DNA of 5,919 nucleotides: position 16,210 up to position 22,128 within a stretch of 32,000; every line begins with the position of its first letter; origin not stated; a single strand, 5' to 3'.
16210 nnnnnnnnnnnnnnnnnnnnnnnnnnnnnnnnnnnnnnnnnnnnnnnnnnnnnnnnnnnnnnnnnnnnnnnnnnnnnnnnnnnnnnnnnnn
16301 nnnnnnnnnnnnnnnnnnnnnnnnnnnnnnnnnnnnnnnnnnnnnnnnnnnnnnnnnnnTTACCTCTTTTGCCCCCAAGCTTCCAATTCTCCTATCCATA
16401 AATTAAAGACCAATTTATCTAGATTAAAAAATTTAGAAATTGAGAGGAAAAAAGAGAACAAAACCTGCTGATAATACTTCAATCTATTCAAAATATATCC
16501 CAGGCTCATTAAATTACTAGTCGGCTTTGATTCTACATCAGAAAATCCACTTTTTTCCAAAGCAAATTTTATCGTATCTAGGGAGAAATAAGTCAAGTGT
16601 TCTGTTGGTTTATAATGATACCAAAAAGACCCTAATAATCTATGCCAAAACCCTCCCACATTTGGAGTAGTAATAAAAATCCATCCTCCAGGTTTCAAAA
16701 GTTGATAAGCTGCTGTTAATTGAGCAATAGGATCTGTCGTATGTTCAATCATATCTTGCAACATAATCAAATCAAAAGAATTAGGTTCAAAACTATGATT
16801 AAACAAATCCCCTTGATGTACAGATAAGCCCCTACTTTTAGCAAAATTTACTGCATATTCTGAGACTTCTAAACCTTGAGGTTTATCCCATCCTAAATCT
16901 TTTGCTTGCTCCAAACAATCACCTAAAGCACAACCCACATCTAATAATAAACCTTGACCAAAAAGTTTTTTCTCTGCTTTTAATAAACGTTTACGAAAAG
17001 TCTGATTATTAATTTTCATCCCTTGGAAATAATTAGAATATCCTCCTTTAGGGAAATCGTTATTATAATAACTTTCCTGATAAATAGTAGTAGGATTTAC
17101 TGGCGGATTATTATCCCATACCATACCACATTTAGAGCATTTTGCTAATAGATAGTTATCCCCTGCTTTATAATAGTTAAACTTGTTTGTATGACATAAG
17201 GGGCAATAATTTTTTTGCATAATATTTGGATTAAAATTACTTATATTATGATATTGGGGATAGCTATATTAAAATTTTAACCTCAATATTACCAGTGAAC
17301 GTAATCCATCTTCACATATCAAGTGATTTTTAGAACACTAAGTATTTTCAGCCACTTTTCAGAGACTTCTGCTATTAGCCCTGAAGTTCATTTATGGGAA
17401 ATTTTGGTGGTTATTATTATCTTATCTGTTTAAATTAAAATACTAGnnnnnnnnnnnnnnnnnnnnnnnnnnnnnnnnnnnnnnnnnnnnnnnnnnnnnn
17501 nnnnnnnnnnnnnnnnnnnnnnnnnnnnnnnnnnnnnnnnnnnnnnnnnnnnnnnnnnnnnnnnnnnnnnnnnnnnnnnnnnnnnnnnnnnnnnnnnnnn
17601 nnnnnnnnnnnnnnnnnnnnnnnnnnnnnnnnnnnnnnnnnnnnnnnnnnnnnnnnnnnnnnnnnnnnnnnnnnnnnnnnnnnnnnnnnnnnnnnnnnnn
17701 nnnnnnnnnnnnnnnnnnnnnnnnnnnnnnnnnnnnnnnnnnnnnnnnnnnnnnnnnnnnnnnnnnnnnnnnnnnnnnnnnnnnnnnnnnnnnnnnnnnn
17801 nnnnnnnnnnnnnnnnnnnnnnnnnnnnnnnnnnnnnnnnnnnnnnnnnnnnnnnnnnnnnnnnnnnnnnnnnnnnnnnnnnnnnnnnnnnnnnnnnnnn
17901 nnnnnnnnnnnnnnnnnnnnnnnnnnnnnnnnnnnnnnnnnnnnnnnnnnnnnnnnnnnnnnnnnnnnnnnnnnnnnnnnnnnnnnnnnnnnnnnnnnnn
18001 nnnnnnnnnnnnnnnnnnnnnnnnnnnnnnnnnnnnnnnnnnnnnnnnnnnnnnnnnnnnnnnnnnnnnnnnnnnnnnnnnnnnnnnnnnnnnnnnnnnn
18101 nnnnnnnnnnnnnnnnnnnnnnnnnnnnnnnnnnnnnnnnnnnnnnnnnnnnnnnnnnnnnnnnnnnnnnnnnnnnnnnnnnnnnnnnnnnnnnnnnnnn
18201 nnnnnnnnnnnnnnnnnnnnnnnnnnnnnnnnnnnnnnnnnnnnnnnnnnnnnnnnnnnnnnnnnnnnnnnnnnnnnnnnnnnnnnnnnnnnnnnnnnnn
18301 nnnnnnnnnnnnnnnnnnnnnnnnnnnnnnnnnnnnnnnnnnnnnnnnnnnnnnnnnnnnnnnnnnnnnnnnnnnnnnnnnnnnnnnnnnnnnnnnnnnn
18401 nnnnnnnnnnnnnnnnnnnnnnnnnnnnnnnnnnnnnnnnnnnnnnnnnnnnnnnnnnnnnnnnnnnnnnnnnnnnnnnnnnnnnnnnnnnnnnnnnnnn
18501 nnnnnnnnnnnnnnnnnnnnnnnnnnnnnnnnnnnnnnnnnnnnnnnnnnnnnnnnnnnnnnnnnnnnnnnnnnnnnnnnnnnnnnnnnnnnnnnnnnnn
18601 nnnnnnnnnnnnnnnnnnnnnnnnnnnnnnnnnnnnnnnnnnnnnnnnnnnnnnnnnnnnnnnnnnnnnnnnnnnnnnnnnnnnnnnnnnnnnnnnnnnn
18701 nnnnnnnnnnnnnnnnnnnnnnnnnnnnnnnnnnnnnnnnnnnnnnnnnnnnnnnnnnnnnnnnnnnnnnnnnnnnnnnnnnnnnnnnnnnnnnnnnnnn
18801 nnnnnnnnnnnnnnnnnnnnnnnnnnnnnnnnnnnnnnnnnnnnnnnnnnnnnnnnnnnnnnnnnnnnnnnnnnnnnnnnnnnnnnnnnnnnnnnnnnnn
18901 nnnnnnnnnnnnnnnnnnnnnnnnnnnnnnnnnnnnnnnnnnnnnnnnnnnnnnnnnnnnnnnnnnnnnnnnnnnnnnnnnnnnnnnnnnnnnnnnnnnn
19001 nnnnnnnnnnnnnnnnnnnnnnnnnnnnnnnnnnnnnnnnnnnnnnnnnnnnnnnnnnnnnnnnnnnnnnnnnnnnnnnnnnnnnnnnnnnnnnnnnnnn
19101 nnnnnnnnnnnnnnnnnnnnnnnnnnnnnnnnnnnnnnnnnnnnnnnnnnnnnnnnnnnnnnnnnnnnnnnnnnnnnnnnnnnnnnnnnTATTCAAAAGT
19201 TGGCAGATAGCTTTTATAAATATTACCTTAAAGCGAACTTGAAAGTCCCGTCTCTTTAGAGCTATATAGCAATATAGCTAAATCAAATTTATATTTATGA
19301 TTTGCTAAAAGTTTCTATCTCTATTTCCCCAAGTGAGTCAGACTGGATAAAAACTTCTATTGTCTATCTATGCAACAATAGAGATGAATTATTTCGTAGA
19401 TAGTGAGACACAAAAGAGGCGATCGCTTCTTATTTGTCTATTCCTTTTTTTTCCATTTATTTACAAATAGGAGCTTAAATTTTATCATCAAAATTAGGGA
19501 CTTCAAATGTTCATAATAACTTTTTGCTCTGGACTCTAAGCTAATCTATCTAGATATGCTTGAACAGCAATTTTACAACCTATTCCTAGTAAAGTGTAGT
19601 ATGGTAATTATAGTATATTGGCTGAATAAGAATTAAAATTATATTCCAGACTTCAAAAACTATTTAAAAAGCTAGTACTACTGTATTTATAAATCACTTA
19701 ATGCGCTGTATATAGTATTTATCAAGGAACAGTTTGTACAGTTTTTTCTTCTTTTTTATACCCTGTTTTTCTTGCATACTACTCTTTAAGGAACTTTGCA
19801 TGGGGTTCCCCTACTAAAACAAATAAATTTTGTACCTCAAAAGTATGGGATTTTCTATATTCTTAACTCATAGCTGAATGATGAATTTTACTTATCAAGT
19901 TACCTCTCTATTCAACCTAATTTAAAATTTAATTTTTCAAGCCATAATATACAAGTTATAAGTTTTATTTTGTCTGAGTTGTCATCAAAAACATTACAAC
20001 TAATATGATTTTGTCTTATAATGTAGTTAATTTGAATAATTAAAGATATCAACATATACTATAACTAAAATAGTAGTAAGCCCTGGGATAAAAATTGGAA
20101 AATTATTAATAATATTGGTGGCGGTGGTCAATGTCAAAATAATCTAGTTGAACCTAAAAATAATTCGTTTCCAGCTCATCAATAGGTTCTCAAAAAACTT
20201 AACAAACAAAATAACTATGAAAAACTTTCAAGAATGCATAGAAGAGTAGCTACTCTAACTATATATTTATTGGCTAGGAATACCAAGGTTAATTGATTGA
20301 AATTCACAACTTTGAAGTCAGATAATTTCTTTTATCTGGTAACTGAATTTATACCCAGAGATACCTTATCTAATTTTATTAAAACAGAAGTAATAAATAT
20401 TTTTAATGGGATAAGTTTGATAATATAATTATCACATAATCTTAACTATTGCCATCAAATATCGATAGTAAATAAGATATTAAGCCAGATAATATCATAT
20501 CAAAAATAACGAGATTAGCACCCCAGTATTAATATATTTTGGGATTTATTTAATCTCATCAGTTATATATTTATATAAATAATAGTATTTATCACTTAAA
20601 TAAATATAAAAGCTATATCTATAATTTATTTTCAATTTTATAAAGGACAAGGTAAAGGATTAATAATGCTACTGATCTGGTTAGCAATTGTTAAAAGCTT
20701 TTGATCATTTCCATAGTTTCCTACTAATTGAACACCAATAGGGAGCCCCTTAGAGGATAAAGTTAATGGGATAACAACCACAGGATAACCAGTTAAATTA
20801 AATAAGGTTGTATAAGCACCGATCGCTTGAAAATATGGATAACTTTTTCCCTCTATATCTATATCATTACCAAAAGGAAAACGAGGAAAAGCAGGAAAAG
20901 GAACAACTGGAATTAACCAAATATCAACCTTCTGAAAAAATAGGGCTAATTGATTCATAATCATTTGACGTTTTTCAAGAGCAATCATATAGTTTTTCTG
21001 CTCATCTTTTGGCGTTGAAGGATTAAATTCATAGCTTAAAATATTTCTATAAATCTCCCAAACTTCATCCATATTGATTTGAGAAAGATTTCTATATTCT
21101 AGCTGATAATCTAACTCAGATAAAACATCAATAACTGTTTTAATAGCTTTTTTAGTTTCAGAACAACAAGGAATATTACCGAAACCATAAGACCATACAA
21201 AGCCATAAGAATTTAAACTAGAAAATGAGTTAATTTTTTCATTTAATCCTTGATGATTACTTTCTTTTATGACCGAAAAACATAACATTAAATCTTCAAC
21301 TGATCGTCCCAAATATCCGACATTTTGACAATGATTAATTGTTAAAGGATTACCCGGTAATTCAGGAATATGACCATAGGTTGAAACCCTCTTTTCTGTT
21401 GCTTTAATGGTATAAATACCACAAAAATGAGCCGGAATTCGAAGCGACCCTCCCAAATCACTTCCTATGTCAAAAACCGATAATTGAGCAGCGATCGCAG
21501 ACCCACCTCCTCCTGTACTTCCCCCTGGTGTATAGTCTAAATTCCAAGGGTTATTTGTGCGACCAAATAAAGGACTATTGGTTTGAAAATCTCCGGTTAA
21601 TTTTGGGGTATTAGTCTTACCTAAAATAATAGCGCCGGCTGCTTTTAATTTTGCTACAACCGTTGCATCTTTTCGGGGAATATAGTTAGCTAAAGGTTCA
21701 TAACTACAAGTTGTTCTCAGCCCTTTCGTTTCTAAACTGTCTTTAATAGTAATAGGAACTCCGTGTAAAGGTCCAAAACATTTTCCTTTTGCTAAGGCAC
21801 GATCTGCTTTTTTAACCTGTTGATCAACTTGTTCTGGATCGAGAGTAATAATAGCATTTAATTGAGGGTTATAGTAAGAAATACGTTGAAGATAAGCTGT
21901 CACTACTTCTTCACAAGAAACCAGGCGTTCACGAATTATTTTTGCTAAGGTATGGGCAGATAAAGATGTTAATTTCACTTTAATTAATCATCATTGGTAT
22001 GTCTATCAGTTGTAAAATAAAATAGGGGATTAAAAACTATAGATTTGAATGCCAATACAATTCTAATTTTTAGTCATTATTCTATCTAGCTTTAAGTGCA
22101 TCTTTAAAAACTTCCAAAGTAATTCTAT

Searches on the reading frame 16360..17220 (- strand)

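Call 30: search_protein_families(library=pfam, proteins=[window:16360-17220:-], max_evalue=1)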
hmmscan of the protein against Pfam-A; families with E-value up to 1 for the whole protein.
window:16360-17220:- (286 aa): 12 families
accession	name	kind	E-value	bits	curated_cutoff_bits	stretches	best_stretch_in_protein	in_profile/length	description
PF13489.12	Methyltransf_23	-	2e-23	83.3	27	1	75-230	9-163/164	Methyltransferase domain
PF08241.18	Methyltransf_11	-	1.2e-13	51.9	21.2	1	93-183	1-95/95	Methyltransferase domain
PF13847.12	Methyltransf_31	-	6.3e-11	42.6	27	1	92-187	7-113/145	Methyltransferase domain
PF13649.12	Methyltransf_25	-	8.9e-11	42.8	27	1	93-179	2-97/97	Methyltransferase domain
PF07021.18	MetW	-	1.2e-09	38.6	21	1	92-193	17-116/193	Methionine biosynthesis protein MetW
PF08242.18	Methyltransf_12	-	3.1e-09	37.9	30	1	93-181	1-98/98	Methyltransferase domain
PF00891.24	Methyltransf_2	-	0.012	15.4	22.3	1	63-183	38-164/210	O-methyltransferase domain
PF08003.17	Methyltransf_9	-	0.023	14.1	23.8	1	145-230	179-264/315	Protein of unknown function (DUF1698)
PF01209.24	Ubie_methyltran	-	0.085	12.6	20.1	1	138-183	106-151/233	ubiE/COQ5 methyltransferase family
PF13453.11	Zn_ribbon_TFIIB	-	0.14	12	22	1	6-35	2-29/41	Transcription factor zinc-finger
PF13717.11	Zn_ribbon_4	-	0.24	11.8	30.3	1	6-35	5-35/36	zinc-ribbon domain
PF23145.1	Zf_2nd_IFT121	-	0.92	9.7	25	1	3-12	34-43/45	IFT121, second zinc finger domain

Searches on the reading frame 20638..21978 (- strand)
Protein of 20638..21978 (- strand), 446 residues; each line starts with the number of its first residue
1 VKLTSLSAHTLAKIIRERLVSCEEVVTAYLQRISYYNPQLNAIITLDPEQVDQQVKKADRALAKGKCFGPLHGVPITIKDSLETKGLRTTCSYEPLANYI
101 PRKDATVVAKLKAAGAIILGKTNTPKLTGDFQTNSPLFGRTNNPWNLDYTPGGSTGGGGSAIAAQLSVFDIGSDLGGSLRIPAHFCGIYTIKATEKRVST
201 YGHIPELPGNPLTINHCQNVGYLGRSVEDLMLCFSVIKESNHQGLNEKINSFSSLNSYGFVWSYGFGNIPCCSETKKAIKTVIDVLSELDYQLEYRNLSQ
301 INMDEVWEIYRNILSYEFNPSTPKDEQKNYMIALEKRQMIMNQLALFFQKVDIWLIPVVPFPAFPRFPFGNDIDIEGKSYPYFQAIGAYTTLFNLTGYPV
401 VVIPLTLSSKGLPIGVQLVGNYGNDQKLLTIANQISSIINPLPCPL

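Call 3: search_protein_families(library=pfam, proteins=[window:20638-21978:-], max_evalue=0.01)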
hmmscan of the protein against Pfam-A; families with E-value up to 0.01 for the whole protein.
window:20638-21978:- (446 aa): 1 family
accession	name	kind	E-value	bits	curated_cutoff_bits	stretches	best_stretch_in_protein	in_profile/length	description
PF01425.27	Amidase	-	1.4e-92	311.6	27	2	24-318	1-295/445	Amidase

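Call 4: search_protein_families(library=ncbifam, proteins=[window:20638-21978:-], max_evalue=0.01)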
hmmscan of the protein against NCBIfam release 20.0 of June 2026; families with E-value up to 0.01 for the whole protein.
window:20638-21978:- (446 aa): 26 families (the best 25 are shown)
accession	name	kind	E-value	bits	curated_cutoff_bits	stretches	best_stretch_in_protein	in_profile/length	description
NF004816.0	PRK06170.1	equivalog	1.7e-97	327.1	503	2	6-326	12-337/493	amidase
NF005687.0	PRK07487.1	subfamily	1.4e-78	264.8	428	2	4-240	6-240/468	amidase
NF004815.0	PRK06169.1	equivalog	4.5e-71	239.8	506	2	2-297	6-302/471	amidase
NF005686.0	PRK07486.1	subfamily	1.3e-69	235.2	465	2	2-241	10-244/486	amidase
NF005688.0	PRK07488.1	equivalog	3.5e-69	233.9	532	2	2-242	7-239/474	indoleacetamide hydrolase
TIGR00132.1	gatA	equivalog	6.5e-64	216.4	481.1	2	13-242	3-222/466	Asp-tRNA(Asn)/Glu-tRNA(Gln) amidotransferase subunit GatA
NF005450.0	PRK07042.1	equivalog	8.3e-59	199.3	458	2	2-238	3-228/464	amidase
NF006631.0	PRK09201.1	equivalog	9.2e-59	199.4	461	2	2-243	3-238/466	AtzE family amidohydrolase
NF009119.0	PRK12470.1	equivalog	1.7e-58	198.8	498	2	8-239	11-233/462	amidase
NF004717.0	PRK06061.1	equivalog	9.7e-57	192.7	498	2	11-242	22-244/483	amidase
TIGR02715.1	amido_AtzE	subfamily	2.4e-55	188.3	425.75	2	11-243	5-231/452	AtzE family amidohydrolase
NF005899.0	PRK07869.1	equivalog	1.1e-44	153.1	418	2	3-230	12-227/471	amidase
NF006043.0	PRK08186.1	subfamily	4.4e-44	150.9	487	2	5-205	6-202/600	allophanate hydrolase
NF006006.0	PRK08137.1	equivalog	1.1e-42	146.6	534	1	7-240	35-269/529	amidase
TIGR02713.1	allophanate_hyd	equivalog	5.9e-41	140.6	511.05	2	44-206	6-166/563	allophanate hydrolase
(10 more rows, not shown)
